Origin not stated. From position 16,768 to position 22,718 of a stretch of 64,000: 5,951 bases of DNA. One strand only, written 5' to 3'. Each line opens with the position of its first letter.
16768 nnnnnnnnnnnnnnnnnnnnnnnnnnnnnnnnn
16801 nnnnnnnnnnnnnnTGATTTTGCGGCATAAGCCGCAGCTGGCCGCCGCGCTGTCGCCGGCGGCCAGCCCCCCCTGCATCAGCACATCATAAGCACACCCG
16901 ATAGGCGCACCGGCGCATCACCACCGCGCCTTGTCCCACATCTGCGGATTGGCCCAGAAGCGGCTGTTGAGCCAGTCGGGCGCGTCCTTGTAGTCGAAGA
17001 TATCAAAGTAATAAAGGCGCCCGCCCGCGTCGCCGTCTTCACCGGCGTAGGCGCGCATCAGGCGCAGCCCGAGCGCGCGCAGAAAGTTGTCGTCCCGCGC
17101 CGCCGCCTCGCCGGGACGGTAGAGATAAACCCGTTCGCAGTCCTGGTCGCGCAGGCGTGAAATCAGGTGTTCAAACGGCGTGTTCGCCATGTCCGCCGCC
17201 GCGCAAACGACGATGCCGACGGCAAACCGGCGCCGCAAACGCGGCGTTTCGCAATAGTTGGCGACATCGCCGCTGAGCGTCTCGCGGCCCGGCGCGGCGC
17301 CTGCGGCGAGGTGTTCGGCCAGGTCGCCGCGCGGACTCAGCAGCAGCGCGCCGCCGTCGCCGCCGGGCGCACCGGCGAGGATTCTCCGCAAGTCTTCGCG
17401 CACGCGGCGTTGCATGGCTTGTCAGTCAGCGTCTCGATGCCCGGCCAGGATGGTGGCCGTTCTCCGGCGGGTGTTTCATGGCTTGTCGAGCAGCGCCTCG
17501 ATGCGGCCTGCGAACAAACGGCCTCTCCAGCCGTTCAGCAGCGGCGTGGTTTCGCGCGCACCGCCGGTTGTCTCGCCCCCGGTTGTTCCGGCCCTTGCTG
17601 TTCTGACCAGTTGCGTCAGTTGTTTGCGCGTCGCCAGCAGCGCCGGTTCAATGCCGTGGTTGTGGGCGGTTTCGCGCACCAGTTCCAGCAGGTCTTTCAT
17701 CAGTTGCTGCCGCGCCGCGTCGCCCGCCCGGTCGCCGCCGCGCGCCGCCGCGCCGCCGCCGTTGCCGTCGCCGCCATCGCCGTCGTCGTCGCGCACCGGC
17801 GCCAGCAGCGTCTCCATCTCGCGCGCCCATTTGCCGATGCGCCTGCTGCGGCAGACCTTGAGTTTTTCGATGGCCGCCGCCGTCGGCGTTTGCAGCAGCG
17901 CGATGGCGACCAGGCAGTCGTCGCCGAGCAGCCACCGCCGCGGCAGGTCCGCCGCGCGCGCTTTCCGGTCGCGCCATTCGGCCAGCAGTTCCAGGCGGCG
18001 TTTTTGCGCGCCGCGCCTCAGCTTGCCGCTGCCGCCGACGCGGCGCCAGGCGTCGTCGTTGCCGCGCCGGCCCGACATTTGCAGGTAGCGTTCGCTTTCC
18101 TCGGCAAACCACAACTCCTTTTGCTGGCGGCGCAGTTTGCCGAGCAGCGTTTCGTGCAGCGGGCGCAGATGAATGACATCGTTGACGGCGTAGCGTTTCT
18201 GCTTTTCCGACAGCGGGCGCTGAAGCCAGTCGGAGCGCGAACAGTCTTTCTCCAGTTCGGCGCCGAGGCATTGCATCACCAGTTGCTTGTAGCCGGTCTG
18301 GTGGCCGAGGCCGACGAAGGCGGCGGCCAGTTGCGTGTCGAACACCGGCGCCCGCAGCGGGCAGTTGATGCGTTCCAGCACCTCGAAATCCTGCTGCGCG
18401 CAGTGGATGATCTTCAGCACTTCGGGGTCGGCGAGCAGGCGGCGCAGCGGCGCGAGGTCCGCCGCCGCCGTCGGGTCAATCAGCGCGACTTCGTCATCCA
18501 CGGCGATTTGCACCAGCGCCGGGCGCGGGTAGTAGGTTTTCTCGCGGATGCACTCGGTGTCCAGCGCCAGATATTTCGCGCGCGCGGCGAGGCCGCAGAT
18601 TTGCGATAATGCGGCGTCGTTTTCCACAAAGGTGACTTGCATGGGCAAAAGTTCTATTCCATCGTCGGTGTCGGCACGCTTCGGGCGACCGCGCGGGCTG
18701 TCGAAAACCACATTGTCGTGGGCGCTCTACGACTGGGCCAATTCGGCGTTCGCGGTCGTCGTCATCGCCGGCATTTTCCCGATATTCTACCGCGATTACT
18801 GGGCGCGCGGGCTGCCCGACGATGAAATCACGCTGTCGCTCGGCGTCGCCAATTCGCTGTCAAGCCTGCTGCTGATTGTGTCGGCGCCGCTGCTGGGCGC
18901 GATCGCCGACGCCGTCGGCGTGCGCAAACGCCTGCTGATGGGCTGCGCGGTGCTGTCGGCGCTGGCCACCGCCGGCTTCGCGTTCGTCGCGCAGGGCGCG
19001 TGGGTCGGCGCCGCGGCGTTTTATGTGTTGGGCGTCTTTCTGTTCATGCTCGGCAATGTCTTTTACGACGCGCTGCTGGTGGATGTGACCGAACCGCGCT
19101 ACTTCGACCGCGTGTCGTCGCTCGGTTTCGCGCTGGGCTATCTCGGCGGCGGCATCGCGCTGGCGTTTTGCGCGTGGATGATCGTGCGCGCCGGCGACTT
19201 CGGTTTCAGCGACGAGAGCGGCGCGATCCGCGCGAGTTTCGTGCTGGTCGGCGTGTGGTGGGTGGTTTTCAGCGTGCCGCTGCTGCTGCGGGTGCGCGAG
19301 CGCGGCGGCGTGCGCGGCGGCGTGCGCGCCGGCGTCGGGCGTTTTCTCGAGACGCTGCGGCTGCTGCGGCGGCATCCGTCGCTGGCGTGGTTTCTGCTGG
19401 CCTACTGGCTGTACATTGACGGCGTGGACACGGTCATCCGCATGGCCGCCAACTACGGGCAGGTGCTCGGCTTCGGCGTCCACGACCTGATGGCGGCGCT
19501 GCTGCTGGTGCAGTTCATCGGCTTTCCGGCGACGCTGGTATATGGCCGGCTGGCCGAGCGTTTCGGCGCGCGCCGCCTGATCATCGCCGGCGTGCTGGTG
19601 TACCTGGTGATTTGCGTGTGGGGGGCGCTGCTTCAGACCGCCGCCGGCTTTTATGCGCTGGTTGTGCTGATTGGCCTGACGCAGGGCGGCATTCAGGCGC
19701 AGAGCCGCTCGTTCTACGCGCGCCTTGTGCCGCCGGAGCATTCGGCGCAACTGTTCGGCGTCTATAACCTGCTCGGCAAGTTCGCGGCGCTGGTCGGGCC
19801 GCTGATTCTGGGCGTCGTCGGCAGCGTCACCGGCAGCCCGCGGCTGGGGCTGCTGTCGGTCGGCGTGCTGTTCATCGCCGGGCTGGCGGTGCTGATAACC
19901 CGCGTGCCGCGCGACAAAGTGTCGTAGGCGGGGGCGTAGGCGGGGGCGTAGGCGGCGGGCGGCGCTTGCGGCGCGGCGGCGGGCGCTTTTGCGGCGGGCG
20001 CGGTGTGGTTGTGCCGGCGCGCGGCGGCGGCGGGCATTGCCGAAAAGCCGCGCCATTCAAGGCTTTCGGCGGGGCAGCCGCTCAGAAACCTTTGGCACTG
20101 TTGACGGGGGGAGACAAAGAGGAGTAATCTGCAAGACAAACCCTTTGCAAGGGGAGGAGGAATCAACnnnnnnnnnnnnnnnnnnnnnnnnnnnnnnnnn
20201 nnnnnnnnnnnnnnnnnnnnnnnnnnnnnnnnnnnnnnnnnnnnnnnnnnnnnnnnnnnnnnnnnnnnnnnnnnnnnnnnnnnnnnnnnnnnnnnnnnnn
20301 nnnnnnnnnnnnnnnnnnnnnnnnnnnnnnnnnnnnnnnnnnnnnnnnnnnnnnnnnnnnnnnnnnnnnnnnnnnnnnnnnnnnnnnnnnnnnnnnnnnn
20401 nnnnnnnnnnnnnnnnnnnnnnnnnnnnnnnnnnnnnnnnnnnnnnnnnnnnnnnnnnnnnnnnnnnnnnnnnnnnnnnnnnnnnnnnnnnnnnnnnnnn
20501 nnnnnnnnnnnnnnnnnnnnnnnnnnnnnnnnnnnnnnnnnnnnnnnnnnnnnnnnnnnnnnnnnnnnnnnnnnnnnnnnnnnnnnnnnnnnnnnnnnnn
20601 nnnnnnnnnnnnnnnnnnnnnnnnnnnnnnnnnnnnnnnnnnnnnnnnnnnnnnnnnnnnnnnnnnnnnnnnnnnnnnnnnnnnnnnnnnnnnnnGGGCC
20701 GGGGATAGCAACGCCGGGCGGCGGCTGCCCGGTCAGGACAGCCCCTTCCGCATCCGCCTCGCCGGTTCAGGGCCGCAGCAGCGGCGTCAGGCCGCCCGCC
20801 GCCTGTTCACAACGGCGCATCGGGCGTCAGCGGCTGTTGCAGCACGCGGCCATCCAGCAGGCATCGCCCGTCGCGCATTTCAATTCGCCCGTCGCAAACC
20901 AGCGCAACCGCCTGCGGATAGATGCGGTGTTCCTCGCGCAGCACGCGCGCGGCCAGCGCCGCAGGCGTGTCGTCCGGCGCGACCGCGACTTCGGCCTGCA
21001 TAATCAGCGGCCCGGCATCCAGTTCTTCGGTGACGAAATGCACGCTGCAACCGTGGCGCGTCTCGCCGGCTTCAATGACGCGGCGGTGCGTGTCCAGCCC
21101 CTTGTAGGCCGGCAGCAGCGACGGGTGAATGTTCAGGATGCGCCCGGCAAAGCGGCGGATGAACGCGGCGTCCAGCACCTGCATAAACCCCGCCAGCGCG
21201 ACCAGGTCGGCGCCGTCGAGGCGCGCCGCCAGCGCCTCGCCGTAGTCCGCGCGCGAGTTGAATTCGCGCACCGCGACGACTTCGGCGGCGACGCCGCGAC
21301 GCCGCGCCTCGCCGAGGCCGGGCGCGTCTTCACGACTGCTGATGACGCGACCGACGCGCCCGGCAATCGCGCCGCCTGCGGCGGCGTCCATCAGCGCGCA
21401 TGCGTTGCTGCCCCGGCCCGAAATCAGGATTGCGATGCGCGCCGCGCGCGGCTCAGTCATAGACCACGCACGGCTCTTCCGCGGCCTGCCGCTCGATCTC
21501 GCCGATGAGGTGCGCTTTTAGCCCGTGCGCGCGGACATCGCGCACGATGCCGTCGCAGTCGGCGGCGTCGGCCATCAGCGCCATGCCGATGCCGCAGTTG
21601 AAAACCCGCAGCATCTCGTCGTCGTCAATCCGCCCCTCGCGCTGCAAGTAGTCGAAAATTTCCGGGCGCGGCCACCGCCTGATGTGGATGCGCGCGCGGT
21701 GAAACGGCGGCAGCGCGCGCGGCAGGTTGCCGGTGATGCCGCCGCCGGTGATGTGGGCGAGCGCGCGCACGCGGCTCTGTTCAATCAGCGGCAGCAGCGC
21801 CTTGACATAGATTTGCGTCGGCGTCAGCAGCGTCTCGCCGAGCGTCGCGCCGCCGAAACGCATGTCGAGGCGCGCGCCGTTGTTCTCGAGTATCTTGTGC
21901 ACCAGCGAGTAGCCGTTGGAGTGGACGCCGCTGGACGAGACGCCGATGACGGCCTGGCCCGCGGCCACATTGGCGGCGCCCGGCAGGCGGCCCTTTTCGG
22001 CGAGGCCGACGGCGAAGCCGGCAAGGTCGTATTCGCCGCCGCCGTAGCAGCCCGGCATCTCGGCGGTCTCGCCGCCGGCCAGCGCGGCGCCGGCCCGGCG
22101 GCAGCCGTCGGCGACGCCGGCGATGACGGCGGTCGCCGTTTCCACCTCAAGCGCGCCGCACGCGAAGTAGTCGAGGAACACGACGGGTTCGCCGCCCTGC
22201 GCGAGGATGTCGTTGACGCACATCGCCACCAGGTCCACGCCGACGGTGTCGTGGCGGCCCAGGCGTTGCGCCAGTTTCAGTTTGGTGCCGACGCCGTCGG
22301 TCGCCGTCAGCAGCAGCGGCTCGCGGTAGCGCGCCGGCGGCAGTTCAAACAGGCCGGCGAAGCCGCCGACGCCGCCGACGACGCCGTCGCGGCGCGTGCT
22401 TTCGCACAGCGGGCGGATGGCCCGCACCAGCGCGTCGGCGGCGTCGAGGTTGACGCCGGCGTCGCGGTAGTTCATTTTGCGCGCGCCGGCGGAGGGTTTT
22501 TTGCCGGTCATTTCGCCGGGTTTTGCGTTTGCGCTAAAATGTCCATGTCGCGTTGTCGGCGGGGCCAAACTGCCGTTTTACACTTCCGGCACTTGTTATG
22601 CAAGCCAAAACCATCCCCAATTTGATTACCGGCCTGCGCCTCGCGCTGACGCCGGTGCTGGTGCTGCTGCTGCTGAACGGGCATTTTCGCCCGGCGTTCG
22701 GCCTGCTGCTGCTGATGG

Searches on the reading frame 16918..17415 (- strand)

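Call 9: search_protein_families(library=pfam, proteins=[window:16918-17415:-], max_evalue=0.01)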
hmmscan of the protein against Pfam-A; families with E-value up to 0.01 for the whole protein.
window:16918-17415:- (165 aa): 1 family
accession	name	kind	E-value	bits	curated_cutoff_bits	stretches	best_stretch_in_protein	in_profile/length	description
PF19742.4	DUF6231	-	3.3e-27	96.3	35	1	57-165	41-145/145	Family of unknown function (DUF6231)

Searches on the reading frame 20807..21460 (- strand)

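Call 9: search_protein_families(library=pfam, proteins=[window:20807-21460:-], max_evalue=0.01)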
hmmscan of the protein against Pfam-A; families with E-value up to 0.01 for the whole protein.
window:20807-21460:- (217 aa): 1 family
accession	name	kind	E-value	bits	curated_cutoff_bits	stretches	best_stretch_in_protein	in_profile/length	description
PF00551.24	Formyl_trans_N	-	2.7e-51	174.3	26.1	1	8-185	2-181/181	Formyl transferase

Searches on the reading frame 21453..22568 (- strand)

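Call 9: search_protein_families(library=pfam, proteins=[window:21453-22568:-], max_evalue=0.01)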
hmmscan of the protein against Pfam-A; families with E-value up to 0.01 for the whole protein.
window:21453-22568:- (371 aa): 2 families
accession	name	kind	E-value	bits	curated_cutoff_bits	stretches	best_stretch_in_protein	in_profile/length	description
PF02769.27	AIRS_C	-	1.4e-30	106.9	23.1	1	203-361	2-148/156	AIR synthase related protein, C-terminal domain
PF00586.29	AIRS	-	1.8e-22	80.3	24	1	86-189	15-111/112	AIR synthase related protein, N-terminal domain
